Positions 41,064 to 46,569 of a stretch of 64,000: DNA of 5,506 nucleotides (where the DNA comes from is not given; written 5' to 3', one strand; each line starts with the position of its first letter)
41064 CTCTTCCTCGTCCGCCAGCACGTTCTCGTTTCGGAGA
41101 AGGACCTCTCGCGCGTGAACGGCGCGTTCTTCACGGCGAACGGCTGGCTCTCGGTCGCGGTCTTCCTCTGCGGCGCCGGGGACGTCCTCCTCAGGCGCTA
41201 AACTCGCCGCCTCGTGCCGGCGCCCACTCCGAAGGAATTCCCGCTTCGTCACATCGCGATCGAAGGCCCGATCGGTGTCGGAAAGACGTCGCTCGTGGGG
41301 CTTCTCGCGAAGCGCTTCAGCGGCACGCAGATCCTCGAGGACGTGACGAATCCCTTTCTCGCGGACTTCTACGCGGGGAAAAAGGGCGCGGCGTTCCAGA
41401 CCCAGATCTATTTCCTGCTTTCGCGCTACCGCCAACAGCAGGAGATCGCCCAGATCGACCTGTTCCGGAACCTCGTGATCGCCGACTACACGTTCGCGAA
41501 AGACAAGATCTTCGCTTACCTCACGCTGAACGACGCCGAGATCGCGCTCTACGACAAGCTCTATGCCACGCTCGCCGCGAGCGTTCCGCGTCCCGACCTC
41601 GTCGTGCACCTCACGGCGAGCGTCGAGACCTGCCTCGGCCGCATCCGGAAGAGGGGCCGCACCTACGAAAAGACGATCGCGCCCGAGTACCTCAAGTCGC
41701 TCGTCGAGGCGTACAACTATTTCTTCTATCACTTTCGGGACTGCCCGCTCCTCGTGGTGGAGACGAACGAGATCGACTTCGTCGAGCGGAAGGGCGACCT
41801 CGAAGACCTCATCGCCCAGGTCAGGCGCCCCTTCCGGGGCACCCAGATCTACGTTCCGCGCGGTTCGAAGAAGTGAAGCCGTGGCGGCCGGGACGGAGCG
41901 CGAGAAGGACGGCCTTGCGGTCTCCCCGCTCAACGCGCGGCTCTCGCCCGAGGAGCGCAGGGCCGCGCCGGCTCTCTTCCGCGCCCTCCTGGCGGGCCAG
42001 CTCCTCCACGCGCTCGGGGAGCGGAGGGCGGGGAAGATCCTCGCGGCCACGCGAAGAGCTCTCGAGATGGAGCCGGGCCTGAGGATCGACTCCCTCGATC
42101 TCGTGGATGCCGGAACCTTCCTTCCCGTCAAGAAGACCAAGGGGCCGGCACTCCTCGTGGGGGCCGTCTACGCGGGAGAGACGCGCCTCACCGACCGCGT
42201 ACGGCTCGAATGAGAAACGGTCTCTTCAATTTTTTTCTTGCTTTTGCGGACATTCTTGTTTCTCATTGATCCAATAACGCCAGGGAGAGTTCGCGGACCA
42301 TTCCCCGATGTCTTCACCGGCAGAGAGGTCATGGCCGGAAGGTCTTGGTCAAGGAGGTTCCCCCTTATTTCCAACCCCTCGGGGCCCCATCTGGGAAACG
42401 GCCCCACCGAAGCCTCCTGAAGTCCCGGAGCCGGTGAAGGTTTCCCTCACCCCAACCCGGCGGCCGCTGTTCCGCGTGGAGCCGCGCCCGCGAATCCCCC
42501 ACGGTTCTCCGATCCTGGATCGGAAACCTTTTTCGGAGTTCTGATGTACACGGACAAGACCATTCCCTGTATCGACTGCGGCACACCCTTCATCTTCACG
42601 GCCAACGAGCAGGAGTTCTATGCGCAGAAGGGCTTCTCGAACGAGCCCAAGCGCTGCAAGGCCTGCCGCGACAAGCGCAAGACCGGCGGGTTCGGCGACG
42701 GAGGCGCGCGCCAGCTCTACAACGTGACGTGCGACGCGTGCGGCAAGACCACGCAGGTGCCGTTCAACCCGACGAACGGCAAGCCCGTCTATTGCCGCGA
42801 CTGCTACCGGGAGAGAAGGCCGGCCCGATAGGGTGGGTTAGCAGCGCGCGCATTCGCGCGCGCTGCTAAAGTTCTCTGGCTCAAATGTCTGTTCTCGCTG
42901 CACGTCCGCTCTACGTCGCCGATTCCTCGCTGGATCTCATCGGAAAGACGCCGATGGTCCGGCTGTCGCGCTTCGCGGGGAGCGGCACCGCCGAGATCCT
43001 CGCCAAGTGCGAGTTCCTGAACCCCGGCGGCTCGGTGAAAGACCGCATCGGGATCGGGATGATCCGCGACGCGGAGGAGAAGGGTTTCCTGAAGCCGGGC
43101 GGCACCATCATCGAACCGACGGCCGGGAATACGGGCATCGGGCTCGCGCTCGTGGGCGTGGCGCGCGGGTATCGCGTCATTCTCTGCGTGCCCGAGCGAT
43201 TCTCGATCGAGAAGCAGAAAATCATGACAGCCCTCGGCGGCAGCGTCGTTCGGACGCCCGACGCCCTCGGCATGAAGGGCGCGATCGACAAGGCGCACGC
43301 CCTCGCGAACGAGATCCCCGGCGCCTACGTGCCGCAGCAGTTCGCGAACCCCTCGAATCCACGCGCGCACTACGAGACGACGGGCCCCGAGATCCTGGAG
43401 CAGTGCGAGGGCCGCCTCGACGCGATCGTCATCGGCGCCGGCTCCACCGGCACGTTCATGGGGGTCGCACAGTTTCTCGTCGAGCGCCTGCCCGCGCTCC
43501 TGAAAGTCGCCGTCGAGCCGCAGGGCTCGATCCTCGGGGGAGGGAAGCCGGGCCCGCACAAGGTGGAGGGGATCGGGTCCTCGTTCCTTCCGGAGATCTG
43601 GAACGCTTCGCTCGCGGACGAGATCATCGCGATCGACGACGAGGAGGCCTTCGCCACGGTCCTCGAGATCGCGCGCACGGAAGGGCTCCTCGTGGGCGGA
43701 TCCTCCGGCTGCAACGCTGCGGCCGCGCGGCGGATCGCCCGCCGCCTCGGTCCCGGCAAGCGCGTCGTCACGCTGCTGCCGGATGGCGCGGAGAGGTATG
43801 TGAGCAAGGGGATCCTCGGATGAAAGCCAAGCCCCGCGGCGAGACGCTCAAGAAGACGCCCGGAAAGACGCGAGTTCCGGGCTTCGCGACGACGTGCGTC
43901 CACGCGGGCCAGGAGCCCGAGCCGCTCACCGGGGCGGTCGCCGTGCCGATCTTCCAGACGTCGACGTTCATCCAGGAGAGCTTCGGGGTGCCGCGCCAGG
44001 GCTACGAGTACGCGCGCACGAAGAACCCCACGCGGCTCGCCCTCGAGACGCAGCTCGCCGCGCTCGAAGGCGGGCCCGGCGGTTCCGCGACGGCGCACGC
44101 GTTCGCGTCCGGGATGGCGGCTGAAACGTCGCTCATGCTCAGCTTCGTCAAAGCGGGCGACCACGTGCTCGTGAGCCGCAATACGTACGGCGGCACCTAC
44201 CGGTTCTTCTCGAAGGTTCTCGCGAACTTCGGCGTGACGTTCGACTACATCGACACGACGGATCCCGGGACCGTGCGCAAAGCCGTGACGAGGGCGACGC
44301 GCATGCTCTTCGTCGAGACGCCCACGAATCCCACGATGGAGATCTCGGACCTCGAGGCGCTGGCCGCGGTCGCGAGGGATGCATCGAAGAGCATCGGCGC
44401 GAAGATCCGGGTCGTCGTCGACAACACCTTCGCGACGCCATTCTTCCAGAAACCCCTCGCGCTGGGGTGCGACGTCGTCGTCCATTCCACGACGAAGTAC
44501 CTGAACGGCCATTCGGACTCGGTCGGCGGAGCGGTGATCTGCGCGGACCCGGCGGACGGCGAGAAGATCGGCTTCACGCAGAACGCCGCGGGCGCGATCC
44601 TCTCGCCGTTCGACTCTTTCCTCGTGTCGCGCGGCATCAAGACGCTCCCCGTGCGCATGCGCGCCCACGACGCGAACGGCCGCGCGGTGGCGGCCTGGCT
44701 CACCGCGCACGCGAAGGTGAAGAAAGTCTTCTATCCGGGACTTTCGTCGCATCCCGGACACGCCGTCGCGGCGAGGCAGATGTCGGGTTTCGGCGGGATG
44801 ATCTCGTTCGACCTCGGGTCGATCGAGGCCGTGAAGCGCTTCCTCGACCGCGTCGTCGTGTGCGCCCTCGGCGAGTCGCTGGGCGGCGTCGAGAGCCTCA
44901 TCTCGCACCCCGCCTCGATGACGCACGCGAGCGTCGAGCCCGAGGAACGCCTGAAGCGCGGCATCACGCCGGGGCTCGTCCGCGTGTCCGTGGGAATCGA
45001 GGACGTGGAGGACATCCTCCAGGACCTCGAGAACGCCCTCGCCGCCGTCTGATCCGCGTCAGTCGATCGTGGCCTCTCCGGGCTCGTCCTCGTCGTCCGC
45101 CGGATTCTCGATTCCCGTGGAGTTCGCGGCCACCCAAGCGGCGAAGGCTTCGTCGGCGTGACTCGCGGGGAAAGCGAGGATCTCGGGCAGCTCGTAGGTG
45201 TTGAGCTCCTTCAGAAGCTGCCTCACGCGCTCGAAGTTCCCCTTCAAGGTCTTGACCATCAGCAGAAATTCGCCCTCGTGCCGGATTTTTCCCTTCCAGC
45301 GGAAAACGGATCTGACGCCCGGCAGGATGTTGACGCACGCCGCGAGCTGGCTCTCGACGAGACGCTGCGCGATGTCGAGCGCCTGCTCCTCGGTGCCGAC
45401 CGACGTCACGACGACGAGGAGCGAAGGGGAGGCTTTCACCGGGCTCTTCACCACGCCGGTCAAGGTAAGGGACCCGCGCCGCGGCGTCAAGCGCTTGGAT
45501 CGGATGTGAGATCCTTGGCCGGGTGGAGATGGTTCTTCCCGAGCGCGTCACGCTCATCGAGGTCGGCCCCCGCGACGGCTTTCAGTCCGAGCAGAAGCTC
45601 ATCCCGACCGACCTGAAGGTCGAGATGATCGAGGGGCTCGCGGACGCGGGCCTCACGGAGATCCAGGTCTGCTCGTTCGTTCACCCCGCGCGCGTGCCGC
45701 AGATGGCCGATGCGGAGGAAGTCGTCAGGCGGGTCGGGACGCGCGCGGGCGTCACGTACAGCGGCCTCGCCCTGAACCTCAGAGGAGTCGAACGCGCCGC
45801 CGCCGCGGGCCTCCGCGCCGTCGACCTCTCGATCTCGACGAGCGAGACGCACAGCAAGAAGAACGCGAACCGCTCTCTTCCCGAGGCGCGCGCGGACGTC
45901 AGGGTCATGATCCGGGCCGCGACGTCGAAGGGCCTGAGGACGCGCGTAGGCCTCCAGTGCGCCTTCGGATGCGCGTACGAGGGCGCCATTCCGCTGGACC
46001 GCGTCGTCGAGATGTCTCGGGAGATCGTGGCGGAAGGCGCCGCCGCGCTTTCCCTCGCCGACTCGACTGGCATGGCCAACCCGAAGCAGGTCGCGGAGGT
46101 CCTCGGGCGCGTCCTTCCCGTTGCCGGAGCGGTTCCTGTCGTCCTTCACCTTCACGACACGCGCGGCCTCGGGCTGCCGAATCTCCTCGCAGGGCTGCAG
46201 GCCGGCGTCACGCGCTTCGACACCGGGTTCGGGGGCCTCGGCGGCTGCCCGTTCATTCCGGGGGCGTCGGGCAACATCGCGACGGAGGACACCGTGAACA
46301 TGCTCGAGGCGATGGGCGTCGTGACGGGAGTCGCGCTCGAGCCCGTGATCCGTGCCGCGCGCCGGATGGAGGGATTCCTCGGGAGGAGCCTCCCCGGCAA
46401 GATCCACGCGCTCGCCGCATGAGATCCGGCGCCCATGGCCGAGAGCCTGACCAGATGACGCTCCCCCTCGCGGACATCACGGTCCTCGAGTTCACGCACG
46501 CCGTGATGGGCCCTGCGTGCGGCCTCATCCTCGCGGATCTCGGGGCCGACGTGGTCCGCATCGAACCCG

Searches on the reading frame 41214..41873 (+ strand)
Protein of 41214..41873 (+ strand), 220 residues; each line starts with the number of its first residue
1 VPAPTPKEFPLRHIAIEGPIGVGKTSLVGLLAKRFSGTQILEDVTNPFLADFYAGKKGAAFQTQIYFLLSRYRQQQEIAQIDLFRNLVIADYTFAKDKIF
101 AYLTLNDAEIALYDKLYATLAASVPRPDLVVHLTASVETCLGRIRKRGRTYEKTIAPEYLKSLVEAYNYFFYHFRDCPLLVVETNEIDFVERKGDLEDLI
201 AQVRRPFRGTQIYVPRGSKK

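Call 21: search_protein_families(library=pfam, proteins=[window:41214-41873:+], max_evalue=0.001)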
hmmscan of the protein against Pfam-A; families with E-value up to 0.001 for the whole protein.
window:41214-41873:+ (220 aa): 4 families
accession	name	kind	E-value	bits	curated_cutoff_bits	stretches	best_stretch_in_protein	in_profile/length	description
PF01712.25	dNK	-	2.4e-38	132.4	27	1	14-204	1-199/203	Deoxynucleoside kinase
PF13238.12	AAA_18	-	1.3e-06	29.4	29.4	1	14-153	1-117/128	AAA domain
PF13521.12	AAA_28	-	1.3e-05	25.9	27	1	14-147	2-130/164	AAA domain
PF02223.23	Thymidylate_kin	-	1.6e-05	25.1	27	0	114-169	104-161/185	Thymidylate kinase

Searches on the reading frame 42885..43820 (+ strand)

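Call 21: search_protein_families(library=pfam, proteins=[window:42885-43820:+], max_evalue=0.001)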
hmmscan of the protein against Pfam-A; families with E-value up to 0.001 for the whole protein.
window:42885-43820:+ (312 aa): 1 family
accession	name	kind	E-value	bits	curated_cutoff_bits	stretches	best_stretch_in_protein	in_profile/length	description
PF00291.31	PALP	-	6.4e-71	239.5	35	1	17-300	3-295/295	Pyridoxal-phosphate dependent enzyme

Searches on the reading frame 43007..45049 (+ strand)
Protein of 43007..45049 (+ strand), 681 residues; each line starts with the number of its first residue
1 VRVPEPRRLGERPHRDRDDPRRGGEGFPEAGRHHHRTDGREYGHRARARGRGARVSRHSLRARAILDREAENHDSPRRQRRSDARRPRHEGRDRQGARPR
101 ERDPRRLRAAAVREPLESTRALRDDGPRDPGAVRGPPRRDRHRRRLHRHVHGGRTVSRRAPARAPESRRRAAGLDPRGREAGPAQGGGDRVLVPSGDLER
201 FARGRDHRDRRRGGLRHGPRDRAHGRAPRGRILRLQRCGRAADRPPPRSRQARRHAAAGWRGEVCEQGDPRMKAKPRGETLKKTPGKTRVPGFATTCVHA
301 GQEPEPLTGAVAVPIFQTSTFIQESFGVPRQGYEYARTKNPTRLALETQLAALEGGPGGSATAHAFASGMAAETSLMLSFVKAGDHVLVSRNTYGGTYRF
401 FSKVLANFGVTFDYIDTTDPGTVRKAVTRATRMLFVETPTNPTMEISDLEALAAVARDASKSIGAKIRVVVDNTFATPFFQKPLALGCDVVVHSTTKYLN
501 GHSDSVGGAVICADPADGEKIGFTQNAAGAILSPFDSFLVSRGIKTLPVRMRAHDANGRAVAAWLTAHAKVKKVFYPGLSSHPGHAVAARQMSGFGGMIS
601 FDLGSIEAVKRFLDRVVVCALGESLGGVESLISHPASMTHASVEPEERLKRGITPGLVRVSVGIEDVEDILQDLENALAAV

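Call 21: search_protein_families(library=pfam, proteins=[window:43007-45049:+], max_evalue=0.001)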
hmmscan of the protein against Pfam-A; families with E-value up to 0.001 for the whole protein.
window:43007-45049:+ (681 aa): 1 family
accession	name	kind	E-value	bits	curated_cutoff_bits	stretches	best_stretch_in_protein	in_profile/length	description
PF01053.26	Cys_Met_Meta_PP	-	3.6e-145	483.8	27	1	295-678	2-380/381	Cys/Met metabolism PLP-dependent enzyme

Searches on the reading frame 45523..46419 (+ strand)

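Call 21: search_protein_families(library=pfam, proteins=[window:45523-46419:+], max_evalue=0.001)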
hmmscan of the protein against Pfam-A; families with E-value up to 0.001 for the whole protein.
window:45523-46419:+ (299 aa): 1 family
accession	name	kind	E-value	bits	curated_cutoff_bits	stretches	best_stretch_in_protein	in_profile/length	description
PF00682.25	HMGL-like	-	2.2e-43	149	29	1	9-279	2-257/260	HMGL-like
